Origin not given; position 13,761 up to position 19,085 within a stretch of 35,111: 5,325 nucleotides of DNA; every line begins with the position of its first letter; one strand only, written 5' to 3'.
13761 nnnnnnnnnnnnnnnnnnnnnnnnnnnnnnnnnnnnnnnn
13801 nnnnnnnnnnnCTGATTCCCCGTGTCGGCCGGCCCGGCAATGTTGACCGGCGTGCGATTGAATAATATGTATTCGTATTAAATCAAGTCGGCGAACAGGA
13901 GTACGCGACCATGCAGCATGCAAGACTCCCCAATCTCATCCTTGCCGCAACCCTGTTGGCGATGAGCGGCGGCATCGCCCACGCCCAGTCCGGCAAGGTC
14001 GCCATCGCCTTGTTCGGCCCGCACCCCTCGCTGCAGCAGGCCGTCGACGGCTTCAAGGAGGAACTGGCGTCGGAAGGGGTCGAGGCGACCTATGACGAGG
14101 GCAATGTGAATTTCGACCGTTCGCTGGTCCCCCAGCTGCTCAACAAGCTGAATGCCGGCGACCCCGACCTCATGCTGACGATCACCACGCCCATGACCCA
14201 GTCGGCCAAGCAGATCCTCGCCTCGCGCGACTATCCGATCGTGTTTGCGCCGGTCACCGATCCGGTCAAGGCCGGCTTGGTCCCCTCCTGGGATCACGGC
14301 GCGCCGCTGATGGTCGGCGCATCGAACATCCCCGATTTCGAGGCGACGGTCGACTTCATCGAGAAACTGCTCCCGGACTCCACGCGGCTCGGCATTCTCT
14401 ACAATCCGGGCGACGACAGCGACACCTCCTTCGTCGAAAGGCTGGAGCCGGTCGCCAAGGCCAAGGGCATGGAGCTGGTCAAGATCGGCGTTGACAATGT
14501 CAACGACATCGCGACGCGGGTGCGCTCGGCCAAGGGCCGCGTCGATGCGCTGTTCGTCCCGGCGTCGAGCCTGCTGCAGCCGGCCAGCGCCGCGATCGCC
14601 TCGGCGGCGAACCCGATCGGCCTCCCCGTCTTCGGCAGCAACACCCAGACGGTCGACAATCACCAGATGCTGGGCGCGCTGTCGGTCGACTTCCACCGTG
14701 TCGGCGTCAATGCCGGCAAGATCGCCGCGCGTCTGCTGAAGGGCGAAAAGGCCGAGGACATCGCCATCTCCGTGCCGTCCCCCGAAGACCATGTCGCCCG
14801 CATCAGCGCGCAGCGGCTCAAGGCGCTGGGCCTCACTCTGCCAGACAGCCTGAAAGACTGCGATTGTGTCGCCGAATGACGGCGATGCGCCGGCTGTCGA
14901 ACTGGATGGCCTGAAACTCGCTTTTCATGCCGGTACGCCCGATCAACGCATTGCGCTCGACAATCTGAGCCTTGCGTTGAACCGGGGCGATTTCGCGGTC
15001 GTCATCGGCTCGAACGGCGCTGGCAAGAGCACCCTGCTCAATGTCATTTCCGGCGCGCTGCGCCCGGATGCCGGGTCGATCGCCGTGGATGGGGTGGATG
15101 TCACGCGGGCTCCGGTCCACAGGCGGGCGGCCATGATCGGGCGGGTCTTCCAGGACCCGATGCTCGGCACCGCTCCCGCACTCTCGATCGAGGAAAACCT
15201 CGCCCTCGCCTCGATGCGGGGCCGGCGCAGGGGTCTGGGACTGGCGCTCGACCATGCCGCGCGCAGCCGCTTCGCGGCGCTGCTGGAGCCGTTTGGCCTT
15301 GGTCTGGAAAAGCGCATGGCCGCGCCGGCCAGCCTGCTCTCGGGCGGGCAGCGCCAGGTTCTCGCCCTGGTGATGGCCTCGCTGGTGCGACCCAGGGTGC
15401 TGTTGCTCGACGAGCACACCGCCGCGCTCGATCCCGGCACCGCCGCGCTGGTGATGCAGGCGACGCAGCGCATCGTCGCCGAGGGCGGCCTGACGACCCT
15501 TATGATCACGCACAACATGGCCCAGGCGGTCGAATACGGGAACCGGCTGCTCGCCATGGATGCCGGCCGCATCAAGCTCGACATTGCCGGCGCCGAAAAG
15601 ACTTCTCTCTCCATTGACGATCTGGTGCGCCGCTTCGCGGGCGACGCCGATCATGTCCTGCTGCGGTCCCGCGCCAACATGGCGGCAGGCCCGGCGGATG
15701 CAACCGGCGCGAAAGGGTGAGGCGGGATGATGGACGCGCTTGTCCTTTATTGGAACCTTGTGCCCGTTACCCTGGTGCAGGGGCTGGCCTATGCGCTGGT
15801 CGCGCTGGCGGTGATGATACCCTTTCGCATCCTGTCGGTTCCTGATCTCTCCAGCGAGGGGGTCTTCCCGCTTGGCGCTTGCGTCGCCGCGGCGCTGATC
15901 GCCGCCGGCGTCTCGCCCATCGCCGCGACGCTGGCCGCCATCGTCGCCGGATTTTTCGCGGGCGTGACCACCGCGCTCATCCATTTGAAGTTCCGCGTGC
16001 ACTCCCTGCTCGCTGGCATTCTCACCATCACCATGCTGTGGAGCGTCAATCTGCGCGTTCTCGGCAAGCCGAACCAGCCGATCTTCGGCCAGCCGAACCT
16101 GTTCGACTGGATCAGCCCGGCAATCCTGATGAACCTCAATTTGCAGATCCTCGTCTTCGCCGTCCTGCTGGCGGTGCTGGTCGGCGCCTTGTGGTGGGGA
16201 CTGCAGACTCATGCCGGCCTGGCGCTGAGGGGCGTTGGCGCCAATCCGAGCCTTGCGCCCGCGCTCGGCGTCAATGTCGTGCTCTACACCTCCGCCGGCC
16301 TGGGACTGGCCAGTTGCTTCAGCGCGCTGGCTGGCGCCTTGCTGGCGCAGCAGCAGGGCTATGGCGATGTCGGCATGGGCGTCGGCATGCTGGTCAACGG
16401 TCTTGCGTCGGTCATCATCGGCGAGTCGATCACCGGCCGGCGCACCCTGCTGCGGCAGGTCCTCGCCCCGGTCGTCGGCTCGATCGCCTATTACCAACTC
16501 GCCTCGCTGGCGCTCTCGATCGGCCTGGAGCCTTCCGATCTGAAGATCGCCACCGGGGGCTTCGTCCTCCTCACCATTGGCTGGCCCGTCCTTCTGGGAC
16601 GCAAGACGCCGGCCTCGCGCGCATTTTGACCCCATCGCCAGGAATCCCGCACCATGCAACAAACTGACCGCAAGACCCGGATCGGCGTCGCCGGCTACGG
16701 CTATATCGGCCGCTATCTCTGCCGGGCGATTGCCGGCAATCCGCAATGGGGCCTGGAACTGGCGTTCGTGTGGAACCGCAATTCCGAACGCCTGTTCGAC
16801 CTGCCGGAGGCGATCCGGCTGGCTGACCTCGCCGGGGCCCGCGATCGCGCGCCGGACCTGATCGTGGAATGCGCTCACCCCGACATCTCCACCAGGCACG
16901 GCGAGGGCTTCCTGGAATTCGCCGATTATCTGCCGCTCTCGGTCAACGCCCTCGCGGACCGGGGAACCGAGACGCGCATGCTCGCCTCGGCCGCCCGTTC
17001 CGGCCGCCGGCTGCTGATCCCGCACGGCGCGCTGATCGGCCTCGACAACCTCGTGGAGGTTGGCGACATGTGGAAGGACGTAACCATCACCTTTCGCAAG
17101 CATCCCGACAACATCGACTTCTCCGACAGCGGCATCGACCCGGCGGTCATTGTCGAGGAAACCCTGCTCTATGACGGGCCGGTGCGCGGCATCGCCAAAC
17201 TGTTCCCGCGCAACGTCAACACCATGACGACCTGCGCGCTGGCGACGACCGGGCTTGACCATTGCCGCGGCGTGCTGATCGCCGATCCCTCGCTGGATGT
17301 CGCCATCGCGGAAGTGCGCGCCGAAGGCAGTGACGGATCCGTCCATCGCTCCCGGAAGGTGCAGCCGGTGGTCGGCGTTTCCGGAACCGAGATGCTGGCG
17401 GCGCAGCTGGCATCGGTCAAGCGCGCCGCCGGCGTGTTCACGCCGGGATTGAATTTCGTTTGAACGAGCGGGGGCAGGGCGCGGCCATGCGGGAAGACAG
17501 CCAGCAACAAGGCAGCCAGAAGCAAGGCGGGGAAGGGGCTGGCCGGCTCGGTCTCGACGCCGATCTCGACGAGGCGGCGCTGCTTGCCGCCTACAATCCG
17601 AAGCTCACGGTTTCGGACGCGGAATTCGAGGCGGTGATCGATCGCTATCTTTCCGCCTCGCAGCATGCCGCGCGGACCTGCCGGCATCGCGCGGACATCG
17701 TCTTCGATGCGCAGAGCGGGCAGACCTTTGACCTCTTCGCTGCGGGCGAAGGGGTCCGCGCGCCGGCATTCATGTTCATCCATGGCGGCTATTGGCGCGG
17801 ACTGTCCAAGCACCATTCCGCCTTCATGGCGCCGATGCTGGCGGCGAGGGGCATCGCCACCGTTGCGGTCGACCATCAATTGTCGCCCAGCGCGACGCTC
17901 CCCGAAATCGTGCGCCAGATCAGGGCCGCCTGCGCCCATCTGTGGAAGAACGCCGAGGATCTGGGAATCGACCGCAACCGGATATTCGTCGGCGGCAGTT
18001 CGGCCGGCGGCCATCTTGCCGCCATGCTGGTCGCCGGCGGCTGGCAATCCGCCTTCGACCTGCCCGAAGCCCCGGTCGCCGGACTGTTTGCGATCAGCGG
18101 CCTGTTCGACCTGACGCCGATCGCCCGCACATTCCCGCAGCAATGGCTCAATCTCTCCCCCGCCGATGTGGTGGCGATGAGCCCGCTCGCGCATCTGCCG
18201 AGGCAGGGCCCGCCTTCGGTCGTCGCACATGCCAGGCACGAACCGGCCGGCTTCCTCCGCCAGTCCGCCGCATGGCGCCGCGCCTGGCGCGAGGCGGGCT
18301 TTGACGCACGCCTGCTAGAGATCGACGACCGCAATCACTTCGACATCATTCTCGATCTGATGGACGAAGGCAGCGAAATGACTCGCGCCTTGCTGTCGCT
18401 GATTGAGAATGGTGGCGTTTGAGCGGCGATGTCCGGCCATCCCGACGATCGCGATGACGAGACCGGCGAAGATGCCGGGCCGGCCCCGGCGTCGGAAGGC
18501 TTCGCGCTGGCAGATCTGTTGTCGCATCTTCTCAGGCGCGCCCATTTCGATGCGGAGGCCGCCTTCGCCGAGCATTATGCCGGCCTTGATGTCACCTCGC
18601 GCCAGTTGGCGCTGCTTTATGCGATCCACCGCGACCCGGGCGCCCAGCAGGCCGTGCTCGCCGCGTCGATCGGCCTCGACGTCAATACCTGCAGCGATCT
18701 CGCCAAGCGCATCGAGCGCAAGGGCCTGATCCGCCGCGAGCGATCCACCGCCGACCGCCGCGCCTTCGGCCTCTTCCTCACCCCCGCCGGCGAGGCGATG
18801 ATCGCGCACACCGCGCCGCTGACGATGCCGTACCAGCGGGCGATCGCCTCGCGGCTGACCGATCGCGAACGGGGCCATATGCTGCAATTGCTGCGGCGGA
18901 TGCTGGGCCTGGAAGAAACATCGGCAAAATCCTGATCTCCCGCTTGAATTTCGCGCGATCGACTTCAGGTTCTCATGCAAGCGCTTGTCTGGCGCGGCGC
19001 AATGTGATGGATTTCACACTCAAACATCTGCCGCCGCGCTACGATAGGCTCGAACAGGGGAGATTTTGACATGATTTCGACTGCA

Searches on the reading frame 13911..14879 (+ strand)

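Call 6: search_protein_families(library=pfam, proteins=[window:13911-14879:+])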
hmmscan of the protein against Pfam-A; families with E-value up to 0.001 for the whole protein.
window:13911-14879:+ (322 aa): 2 families
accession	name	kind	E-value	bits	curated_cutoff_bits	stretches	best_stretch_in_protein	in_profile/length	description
PF04392.18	ABC_sub_bind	-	8.9e-49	166.7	25.9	1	29-314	1-285/293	ABC transporter substrate binding protein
PF13407.12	Peripla_BP_4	-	0.0001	22.4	35.1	0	174-297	16-137/258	Periplasmic binding protein domain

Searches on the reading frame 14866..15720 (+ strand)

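Call 6: search_protein_families(library=pfam, proteins=[window:14866-15720:+])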
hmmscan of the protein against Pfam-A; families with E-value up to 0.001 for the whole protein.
window:14866-15720:+ (284 aa): 5 families
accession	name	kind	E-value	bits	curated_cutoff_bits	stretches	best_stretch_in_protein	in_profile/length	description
PF00005.33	ABC_tran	-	9.4e-30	104.4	25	1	31-186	1-137/137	ABC transporter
PF13304.12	AAA_21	-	1.1e-09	39.3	27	1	43-67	1-25/304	AAA domain, putative AbiEii toxin, Type IV TA system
PF02463.25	SMC_N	-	1.1e-06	28.7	40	1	42-204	25-187/220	RecF/RecN/SMC N terminal domain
PF03193.22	RsgA_GTPase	-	0.0003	21.1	30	1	27-71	93-136/174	RsgA GTPase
PF13555.12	AAA_29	-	0.00086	19.5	27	0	38-68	19-49/61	P-loop containing region of AAA domain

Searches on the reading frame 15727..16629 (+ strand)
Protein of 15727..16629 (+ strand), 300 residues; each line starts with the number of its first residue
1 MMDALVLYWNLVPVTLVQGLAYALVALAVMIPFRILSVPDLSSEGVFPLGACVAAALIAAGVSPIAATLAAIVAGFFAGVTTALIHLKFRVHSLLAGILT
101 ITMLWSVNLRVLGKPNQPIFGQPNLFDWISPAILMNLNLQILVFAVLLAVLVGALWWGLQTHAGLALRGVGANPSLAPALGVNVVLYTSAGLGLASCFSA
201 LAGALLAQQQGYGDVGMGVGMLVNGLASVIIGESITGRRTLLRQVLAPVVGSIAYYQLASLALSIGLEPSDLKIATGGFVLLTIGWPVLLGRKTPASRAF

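Call 6: search_protein_families(library=pfam, proteins=[window:15727-16629:+])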
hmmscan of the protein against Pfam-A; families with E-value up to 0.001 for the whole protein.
window:15727-16629:+ (300 aa): 1 family
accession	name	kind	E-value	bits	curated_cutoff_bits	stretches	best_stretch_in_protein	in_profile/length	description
PF02653.21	BPD_transp_2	-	2.5e-27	96.1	26.8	1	16-273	6-257/269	Branched-chain amino acid transport system / permease component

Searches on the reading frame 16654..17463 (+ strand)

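Call 6: search_protein_families(library=pfam, proteins=[window:16654-17463:+])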
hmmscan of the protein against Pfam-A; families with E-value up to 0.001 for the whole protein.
window:16654-17463:+ (269 aa): 3 families
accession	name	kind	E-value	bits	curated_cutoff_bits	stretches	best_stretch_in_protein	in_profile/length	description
PF01958.23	Asp_DH_C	-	5.1e-20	71.9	27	1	168-251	3-86/89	Aspartate dehydrogenase, C-terminal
PF03447.22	NAD_binding_3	-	6.8e-13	49.8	24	1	14-123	1-116/116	Homoserine dehydrogenase, NAD binding domain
PF00044.30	Gp_dh_N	-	0.00026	21.7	31.7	0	9-31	2-24/101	Glyceraldehyde 3-phosphate dehydrogenase, NAD binding domain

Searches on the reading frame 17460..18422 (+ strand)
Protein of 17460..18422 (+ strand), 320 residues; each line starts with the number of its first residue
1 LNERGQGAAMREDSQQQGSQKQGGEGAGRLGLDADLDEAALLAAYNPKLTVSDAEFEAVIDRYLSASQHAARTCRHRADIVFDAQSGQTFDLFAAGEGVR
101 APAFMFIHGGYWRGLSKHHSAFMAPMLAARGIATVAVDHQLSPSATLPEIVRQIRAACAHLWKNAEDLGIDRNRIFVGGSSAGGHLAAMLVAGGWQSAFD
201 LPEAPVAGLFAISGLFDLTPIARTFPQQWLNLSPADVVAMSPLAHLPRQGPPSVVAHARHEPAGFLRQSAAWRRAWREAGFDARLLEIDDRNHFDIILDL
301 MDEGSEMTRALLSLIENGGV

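Call 6: search_protein_families(library=pfam, proteins=[window:17460-18422:+])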
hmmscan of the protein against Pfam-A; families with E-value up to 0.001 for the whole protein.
window:17460-18422:+ (320 aa): 3 families
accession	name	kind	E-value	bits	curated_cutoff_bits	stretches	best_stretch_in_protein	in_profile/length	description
PF20434.5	BD-FAE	-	1.7e-21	77.2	26.8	1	99-269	11-208/215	BD-FAE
PF07859.19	Abhydrolase_3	-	1.8e-17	64.3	25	1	105-219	2-113/210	alpha/beta hydrolase fold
PF00326.27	Peptidase_S9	-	1.2e-05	25.4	22.6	1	167-293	59-187/213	Prolyl oligopeptidase family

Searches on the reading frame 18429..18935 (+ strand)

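Call 6: search_protein_families(library=pfam, proteins=[window:18429-18935:+])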
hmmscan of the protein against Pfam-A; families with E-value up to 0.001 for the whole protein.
window:18429-18935:+ (168 aa): 4 families
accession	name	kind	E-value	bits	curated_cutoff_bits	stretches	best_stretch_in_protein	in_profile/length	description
PF12802.13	MarR_2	-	1.2e-11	45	27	1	54-112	2-61/61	MarR family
PF01047.28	MarR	-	2.3e-11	43.9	24.6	1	56-112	2-58/59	MarR family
PF13412.12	HTH_24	-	1.6e-06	28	21.9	1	59-102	5-48/48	Winged helix-turn-helix DNA-binding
PF13463.12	HTH_27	-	0.00022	21.9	22.2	1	55-121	1-68/68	Winged helix DNA-binding domain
